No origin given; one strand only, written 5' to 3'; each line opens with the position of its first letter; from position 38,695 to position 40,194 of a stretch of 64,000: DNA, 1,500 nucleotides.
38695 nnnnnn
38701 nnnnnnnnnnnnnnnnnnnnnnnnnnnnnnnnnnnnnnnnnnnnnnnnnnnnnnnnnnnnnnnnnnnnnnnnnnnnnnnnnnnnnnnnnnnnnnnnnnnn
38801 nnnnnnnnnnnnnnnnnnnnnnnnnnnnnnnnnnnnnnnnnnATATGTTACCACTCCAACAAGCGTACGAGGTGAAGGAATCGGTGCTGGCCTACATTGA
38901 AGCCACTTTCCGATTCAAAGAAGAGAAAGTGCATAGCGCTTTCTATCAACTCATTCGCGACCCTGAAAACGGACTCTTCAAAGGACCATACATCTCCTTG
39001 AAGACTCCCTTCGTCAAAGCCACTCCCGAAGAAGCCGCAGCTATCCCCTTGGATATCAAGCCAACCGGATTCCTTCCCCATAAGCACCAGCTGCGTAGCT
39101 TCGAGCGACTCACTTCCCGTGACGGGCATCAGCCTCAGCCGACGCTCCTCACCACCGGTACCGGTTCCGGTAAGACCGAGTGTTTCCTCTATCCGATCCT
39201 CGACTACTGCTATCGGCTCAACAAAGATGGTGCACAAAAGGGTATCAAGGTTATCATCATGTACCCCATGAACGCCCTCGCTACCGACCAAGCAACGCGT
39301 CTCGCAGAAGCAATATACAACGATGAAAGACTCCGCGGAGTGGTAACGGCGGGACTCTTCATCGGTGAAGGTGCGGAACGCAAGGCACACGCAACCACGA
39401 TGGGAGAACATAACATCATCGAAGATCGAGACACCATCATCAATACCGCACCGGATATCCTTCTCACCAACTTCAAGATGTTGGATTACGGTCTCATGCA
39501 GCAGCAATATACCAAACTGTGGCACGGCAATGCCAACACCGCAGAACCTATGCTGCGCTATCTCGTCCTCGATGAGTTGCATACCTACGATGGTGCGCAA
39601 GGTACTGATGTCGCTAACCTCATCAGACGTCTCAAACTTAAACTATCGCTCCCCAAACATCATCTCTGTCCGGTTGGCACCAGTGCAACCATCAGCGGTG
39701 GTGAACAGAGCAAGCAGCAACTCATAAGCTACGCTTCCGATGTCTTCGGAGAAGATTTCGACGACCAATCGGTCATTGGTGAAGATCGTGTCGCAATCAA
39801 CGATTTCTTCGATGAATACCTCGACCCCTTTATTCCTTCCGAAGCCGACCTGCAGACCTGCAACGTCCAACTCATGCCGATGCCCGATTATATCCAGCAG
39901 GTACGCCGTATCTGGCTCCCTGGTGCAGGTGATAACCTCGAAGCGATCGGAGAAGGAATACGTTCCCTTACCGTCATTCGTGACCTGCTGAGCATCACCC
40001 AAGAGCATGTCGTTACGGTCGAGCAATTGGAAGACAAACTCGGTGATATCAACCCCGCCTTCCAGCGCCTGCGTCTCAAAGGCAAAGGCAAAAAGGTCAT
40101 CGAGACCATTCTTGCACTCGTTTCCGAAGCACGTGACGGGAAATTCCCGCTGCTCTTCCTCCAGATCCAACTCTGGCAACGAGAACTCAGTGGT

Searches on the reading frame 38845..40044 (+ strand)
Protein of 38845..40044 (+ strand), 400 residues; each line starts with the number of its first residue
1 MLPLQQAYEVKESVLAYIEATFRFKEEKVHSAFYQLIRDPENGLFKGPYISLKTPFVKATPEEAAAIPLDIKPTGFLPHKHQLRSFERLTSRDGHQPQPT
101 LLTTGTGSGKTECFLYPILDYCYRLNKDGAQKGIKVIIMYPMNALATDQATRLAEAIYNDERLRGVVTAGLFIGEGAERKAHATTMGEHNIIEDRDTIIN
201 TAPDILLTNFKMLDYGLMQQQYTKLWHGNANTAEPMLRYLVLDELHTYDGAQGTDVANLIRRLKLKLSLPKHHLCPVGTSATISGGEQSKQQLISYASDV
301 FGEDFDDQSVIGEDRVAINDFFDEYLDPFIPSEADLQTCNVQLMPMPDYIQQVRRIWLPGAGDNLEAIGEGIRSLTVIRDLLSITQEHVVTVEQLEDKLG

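Call 26: find_related_loci(query=A1, collection=genome_contigs, flank=10000)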
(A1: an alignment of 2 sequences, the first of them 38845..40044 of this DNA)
Query A1 (400 aa) in genome_contigs; peptide patterns used: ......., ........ (x = any residue, [..] = any of these).
279 stretches matched a pattern; 194 encode a relative of the query (tblastn E <= 1e-3); the best 80 are kept; 80 distinct loci.
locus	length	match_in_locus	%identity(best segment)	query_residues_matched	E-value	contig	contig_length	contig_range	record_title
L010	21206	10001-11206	64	1-400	6e-175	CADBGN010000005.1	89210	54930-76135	MAG: uncultured Bacteroidia bacterium isolate RUG13948 genome assembly, contig: RUG13948_asm_5, whole genome shotgun seq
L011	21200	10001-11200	63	1-400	3e-171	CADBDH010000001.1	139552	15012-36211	MAG: uncultured Bacteroidales bacterium isolate RUG13867 genome assembly, contig: RUG13867_asm_1, whole genome shotgun s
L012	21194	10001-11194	63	1-399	4e-168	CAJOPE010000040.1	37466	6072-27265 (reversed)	uncultured Prevotella sp. isolate Rumen_Coassembly_mag_2071 genome assembly, contig: k87_7499574, whole genome shotgun s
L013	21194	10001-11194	61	1-400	5e-166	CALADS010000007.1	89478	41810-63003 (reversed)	MAG TPA_asm: uncultured Bacteroides sp. isolate ERR318703_bin.135_CONCOCT_v1.1_MAG genome assembly, contig: ERZ1764592.2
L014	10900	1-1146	63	21-400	4e-163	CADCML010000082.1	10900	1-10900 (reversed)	MAG: uncultured Bacteroidia bacterium isolate RUG14786 genome assembly, contig: RUG14786_asm_82, whole genome shotgun se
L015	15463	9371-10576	61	1-400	2e-162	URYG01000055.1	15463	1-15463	uncultured Prevotella sp. isolate UMGS1464 genome assembly, contig: NODE_187_length_15463_cov_4.46294, whole genome shot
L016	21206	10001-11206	61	1-400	5e-162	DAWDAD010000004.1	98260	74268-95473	MAG TPA_asm: Prevotella sp. isolate gSpreadC_ID_2545 NODE_14_length_98260_cov_62.153750, whole genome shotgun sequence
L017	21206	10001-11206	60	1-400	7e-162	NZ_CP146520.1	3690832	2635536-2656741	Segatella copri strain 1A8_2 chromosome, complete genome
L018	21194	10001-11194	63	1-400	7e-161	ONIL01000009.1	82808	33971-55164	uncultured Prevotellaceae bacterium isolate RUG330 genome assembly, contig: scaffold_67, whole genome shotgun sequence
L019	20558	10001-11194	58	1-399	2e-157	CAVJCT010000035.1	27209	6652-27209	Flexilinea sp. isolate H07650-L1_cleanbin_000001 genome assembly, contig: Spades_H07650-L1_contig_370, whole genome shot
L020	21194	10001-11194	58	1-399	9e-157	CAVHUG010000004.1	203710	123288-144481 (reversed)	Pseudobutyrivibrio sp. isolate H07637-L1_cleanbin_000017 genome assembly, contig: Spades_H07637-L1_contig_12, whole geno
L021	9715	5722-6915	58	1-399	3e-156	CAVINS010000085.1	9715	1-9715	Bacteroidaceae bacterium isolate H07634-L1_cleanbin_000035 genome assembly, contig: Spades_H07634-L1_contig_5068, whole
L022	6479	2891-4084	58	1-399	5e-157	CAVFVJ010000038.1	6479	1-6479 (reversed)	Alistipes ihumii isolate H07648-L1_cleanbin_000002 genome assembly, contig: Spades_H07648-L1_contig_8627, whole genome s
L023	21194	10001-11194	58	1-399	5e-156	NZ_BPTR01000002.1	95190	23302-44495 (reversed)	Segatella bryantii strain DSM 11371 sequence2, whole genome shotgun sequence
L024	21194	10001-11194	58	1-399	2e-155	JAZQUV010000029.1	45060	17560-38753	MAG: Candidatus Aphodosoma sp. isolate T1900045180_TC20190176.MAGScoT_cleanbin_000003 SGB_5224_k141_211881, whole genome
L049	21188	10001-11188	56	1-399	5e-144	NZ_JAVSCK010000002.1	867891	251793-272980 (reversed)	Hwangdonia seohaensis strain HD-3 32177_scaffold2, whole genome shotgun sequence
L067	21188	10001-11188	56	1-399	2e-144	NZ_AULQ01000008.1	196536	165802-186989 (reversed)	Mesoflavibacter zeaxanthinifaciens DSM 18436 H574DRAFT_scaffold00007.7_C, whole genome shotgun sequence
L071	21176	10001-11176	53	1-395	7e-137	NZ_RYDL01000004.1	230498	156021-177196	Flavobacterium sp. RSP15 NODE_4_length_230498_cov_156.555991, whole genome shotgun sequence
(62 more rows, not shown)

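Call 31: search_protein_families(library=pfam, proteins=[L018:7953-9992:+, L071:8999-9994:+, L020:8397-9992:+, L071:8300-8914:+, L049:5507-9988:+, L067:2646-5876:+, L013:8759-9979:+, L021:653-3646:+, L016:8813-9988:+, L010:7542-9989:+], max_evalue=0.001)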
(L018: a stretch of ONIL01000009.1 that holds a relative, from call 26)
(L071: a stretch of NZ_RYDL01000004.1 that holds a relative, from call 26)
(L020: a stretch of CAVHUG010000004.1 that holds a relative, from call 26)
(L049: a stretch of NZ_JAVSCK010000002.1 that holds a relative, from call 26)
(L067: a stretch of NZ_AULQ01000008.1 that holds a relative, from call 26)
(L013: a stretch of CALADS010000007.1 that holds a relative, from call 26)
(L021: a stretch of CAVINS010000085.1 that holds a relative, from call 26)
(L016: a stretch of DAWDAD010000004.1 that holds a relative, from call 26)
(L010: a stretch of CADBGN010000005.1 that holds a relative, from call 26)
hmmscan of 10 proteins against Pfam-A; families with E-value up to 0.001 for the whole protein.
L018:7953-9992:+ (679 aa): 7 families
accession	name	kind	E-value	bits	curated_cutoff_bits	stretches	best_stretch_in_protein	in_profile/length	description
PF13086.12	AAA_11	-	1.3e-17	64.9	27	2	297-357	194-254/257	AAA domain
PF13087.12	AAA_12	-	1.7e-08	34.7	27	1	386-552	15-193/195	AAA domain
PF13604.12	AAA_30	-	5.4e-08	33.2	27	1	206-356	15-131/191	AAA domain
PF13245.12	AAA_19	-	4.4e-07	30.6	25.1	1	205-356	8-132/134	AAA domain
PF20720.3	nSTAND3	-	4.9e-05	23.5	27.2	1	199-244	8-52/155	Novel STAND NTPase 3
PF01443.25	Viral_helicase1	-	0.00019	21.8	21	0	487-550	168-227/228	Viral superfamily 1 RNA helicase core domain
PF05127.21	NAT10_TcmA_helicase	-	0.00045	20.6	22.7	0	212-344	1-116/176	RNA cytidine acetyltransferase NAT10/TcmA, helicase domain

L071:8999-9994:+ (331 aa): 1 family
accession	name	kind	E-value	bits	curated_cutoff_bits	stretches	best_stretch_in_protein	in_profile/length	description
PF08843.17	AbiEii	-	3.5e-34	119.2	22.5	1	49-318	12-237/238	Nucleotidyl transferase AbiEii toxin, Type IV TA system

L020:8397-9992:+ (531 aa): 4 families
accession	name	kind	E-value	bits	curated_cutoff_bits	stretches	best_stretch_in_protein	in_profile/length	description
PF04326.19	SLFN_AlbA_2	-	7e-13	49.6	25.3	1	31-157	1-117/118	Schlafen, AlbA_2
PF13749.12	HATPase_c_4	-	2.9e-11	43.7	26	1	341-414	4-80/89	Putative ATP-dependent DNA helicase recG C-terminal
PF08279.18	HTH_11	-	1.5e-07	31.6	25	1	475-514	4-44/55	HTH domain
PF13412.12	HTH_24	-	6.3e-06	26.1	21.9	1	475-516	7-48/48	Winged helix-turn-helix DNA-binding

L071:8300-8914:+ (204 aa): 1 family
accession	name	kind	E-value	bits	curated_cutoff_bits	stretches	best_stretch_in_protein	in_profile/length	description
PF19570.5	DUF6088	-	6.2e-65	218.6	25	1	12-182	2-172/172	Family of unknown function (DUF6088)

L049:5507-9988:+ (1493 aa): 3 families
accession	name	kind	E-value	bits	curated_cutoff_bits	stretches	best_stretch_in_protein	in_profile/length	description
PF13020.12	NOV_C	-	2e-13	50.6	22.1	1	1388-1465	2-83/91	Protein NO VEIN, C-terminal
PF25794.1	SACS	-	9.7e-08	32.5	32.8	1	31-126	10-126/247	Sacsin domain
PF02518.31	HATPase_c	-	0.00035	21.4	26.4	1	41-107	10-78/111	Histidine kinase-, DNA gyrase B-, and HSP90-like ATPase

L067:2646-5876:+ (1076 aa): 1 family
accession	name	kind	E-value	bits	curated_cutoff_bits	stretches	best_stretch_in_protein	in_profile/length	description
PF25794.1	SACS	-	9.6e-13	48.9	32.8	1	149-379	10-244/247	Sacsin domain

L013:8759-9979:+ (406 aa): 2 families
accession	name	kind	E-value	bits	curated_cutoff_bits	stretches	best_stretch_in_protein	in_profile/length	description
PF06250.17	YhcG_C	-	2.3e-40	138.5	32.5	1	236-392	2-154/157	YhcG PDDEXK nuclease domain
PF17761.7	DUF1016_N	-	1e-26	94.1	32.8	1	37-212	3-136/137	DUF1016 N-terminal domain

L021:653-3646:+ (997 aa): 0 families

L016:8813-9988:+ (391 aa): 12 families
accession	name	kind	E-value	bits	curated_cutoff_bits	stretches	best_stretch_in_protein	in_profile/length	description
PF02661.23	Fic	-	4.2e-12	47.2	24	1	121-234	2-92/93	Fic/DOC family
PF13412.12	HTH_24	-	6.1e-12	45.4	21.9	1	332-377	3-48/48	Winged helix-turn-helix DNA-binding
PF01047.28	MarR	-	6.1e-09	36.1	24.6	1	332-386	3-57/59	MarR family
PF12802.13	MarR_2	-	1.3e-08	35.3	27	1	335-386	8-60/61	MarR family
PF01022.26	HTH_5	-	2.4e-08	34.2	22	1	332-377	2-46/47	Bacterial regulatory protein, arsR family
PF12840.13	HTH_20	-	4.1e-07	30.3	27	1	332-378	4-50/51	Helix-turn-helix domain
PF08279.18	HTH_11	-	2.3e-06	27.8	25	1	335-374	3-43/55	HTH domain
PF25212.1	HVO_A0114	-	8.5e-05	22.7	27.6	0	333-384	23-74/84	HVO_A0114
PF13545.12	HTH_Crp_2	-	9.4e-05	22.7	27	1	346-380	22-56/70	Crp-like helix-turn-helix domain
PF22381.2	Staph_reg_Sar_Rot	-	0.00011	22.6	27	1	335-390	17-72/85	Transcriptional regulator SarA/Rot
PF13601.12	HTH_34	-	0.00039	20.9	27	0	334-384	2-52/80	Winged helix DNA-binding domain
PF25213.1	HVO_A0261_N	-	0.00096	19.4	35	0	332-381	11-59/86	HVO_A0261 N-terminal domain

L010:7542-9989:+ (815 aa): 1 family
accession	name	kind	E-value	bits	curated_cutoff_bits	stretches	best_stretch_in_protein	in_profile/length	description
PF03235.19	GmrSD_N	-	7e-25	88.8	33.2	1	13-248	2-197/199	GmrSD restriction endonuclease, N-terminal domain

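Call 32: search_protein_families(library=padloc, proteins=[L018:7953-9992:+, L071:8999-9994:+, L020:8397-9992:+, L071:8300-8914:+, L049:5507-9988:+, L067:2646-5876:+, L013:8759-9979:+, L021:653-3646:+, L016:8813-9988:+, L010:7542-9989:+], max_evalue=0.00001)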
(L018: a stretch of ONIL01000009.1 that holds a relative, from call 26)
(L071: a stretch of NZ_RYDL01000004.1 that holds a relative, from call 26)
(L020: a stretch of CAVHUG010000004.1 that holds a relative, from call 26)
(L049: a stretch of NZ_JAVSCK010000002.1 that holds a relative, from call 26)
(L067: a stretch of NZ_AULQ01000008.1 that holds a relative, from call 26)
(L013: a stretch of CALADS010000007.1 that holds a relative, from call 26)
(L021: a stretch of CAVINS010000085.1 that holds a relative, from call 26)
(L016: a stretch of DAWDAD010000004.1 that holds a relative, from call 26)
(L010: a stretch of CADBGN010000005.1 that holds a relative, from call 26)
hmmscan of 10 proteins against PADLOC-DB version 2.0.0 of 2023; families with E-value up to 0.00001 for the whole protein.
L018:7953-9992:+ (679 aa): 6 families
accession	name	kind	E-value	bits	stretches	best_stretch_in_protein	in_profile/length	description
PDLC03920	MkoA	-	1.6e-22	77.7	2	314-554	790-1077/1112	-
PDLC03924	MkoC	-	3.3e-18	63.2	1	302-367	644-720/1136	-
PDLC05009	PDC-S37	-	2.6e-13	46.7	1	127-244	225-344/1550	-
PDLC03921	MkoA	-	3.7e-12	42.8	0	316-358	1295-1337/1607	-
PDLC05064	PDC-S68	-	1.9e-07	27.2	1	206-356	698-824/1273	-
PDLC02895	DpdJ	-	4.9e-06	21.6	0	473-542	368-436/2112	DpdJ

L071:8999-9994:+ (331 aa): 12 families
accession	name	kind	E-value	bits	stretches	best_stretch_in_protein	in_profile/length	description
PDLC02289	AbiEii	-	1e-103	345.1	1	1-330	3-303/309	AbiEii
PDLC02292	AbiEii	-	1.2e-45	154.5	1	9-325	7-282/283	AbiEii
PDLC02315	AbiEii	-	1.4e-40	137.6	1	20-329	26-345/352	AbiEii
PDLC02297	AbiEii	-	1.5e-32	111.2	1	12-327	4-305/307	AbiEii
PDLC02302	AbiEii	-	3.7e-30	103.4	1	21-328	17-310/313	AbiEii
PDLC02316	AbiEii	-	5.5e-26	89.7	2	5-100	3-93/314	AbiEii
PDLC02322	AbiEii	-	3.5e-23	80.5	1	22-321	22-316/324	AbiEii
PDLC02304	AbiEii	-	3e-15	54.9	1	17-253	8-200/260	AbiEii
PDLC02303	AbiEii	-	4.4e-08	30.9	1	18-81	8-71/249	AbiEii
PDLC02323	AbiEii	-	8.3e-08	30.1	1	22-86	11-73/248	AbiEii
PDLC02317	AbiEii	-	1.3e-07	29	1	19-80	10-72/396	AbiEii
PDLC02294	AbiEii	-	2.9e-06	25.3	1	28-77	20-71/260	AbiEii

L020:8397-9992:+ (531 aa): 2 families
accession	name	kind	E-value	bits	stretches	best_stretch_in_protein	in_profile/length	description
PDLC02394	pAgo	-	5e-17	59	1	50-244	59-240/1121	-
PDLC02402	Aga_SIR2-PNTD1-PNTD2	-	6.4e-08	29.2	1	161-363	297-488/876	Class I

L071:8300-8914:+ (204 aa): 12 families
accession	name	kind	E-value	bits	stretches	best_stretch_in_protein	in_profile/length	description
PDLC02226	AbiEi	-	1e-64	216.1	1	6-200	1-193/202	AbiEi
PDLC02233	AbiEi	-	4.6e-36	122.4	1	7-200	3-204/214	AbiEi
PDLC02264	AbiEi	-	5.1e-18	63.8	1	7-132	2-127/205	AbiEi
PDLC02229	AbiEi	-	3.8e-17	61.1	1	7-133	2-130/131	AbiEi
PDLC02236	AbiEi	-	2.3e-13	48.3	1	32-147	24-142/207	AbiEi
PDLC02251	AbiEi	-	5e-09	33.9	1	26-110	26-106/230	AbiEi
PDLC02234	AbiEi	-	7.7e-09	33.6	1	15-116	7-105/191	AbiEi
PDLC02247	AbiEi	-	2.1e-08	32.3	1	34-166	41-169/215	AbiEi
PDLC02250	AbiEi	-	3.4e-07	28.3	1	35-124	27-113/197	AbiEi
PDLC02246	AbiEi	-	4e-07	27.8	1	36-114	35-110/230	AbiEi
PDLC02258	AbiEi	-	1.8e-06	26.2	1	6-122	65-183/196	AbiEi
PDLC02266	AbiEi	-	2.6e-06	25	1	35-142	30-138/258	AbiEi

L049:5507-9988:+ (1493 aa): 7 families
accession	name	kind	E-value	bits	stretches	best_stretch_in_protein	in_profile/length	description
PDLC03964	TmtA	-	2.7e-299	994.8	1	3-1492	11-1536/1538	-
PDLC03968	TmtA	-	6.6e-36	121.5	1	40-421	78-447/1486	-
PDLC03966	TmtA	-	7.2e-36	121.5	2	30-406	36-437/1655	-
PDLC03971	TmtA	-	2.9e-32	109.3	1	23-425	42-490/1782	-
PDLC03972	TmtA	-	6.6e-32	108.6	2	39-790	43-788/1302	-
PDLC03965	TmtA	-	6.7e-26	88.6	1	34-326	27-322/1370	-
PDLC05008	PDC-S36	-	4.5e-06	24.6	1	1406-1458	190-245/280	-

L067:2646-5876:+ (1076 aa): 8 families
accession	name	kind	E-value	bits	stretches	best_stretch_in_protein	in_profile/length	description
PDLC03972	TmtA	-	7.6e-100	333.6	1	123-712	5-510/1302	-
PDLC03970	TmtA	-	5.3e-40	135.3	2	388-1066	282-893/1552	-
PDLC03966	TmtA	-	4.6e-34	115.5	1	139-836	25-631/1655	-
PDLC03968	TmtA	-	1.9e-28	96.7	2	151-252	69-168/1486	-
PDLC03964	TmtA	-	3.8e-27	92.8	1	158-685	47-483/1538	-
PDLC03971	TmtA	-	2.5e-23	79.6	2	158-255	55-168/1782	-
PDLC03965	TmtA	-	1.2e-21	74.5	1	159-253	32-125/1370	-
PDLC03967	TmtA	-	6.1e-11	39.4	1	153-228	34-109/1063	-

L013:8759-9979:+ (406 aa): 26 families (the best 25 are shown)
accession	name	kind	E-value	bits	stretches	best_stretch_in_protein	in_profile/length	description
PDLC04795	PDC-S02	-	7.5e-113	375.3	1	12-405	11-351/357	-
PDLC04810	PDC-S02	-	1.2e-97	325.3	1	17-405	1-351/355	-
PDLC04831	PDC-S02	-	4.8e-94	313.7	1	24-405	6-338/346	-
PDLC04807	PDC-S02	-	4.6e-68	228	1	17-404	4-335/351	-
PDLC04803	PDC-S02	-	1.2e-61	206.8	1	95-402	8-262/269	-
PDLC04822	PDC-S02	-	5.6e-57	191.6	1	24-365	5-293/294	-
PDLC04813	PDC-S02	-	3.8e-51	171.4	1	234-405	4-169/175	-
PDLC04826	PDC-S02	-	8.7e-51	170.7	1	20-284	4-217/222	-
PDLC04811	PDC-S02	-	3.7e-29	99.7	1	23-116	6-99/172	-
PDLC04798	PDC-S02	-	4.1e-28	97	1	232-401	45-210/222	-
PDLC04800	PDC-S02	-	2.7e-27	93.7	1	24-184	6-124/129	-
PDLC04804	PDC-S02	-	3.6e-27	93.4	2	24-113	7-95/203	-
PDLC04827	PDC-S02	-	4.6e-27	93.1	1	24-291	5-226/234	-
PDLC04820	PDC-S02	-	4.4e-26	89.7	2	149-369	105-291/332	-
PDLC04801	PDC-S02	-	6.1e-22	76.6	1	39-121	21-103/205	-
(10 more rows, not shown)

L021:653-3646:+ (997 aa): 1 family
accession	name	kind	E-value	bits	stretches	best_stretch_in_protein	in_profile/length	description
PDLC03972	TmtA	-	4.6e-13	46.1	1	312-718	783-1156/1302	-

L016:8813-9988:+ (391 aa): 7 families
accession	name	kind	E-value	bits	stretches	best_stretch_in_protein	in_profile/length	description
PDLC03963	SoFic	-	1.9e-22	78.2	1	26-384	21-345/361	-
PDLC04840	PDC-S04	-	6e-16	56.9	1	62-261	14-200/227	-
PDLC04837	PDC-S04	-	1e-15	55.7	1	60-272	26-219/234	-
PDLC04836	PDC-S04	-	1.4e-15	55.1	1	38-268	6-220/244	-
PDLC04839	PDC-S04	-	9.9e-12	43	1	104-263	42-189/205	-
PDLC04966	PDC-S24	-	1.5e-06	25.4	1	213-245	314-346/497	-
PDLC01438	Csa3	-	2.3e-06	25.8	1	261-389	110-198/305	"CAS-I,CAS-II,CAS-III,CAS-IV,CAS-V,CAS-VI; associated_signaling"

L010:7542-9989:+ (815 aa): 4 families
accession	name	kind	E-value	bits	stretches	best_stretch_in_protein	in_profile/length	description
PDLC04154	HEC-06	-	6e-11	39.7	1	8-97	10-89/569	-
PDLC02687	Orf5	-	7.7e-09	32.8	1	10-96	6-82/543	Orf5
PDLC04155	HEC-06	-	3.8e-07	27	1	9-265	9-253/562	-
PDLC02695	Orf5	-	7e-07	26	1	11-97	9-95/601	Orf5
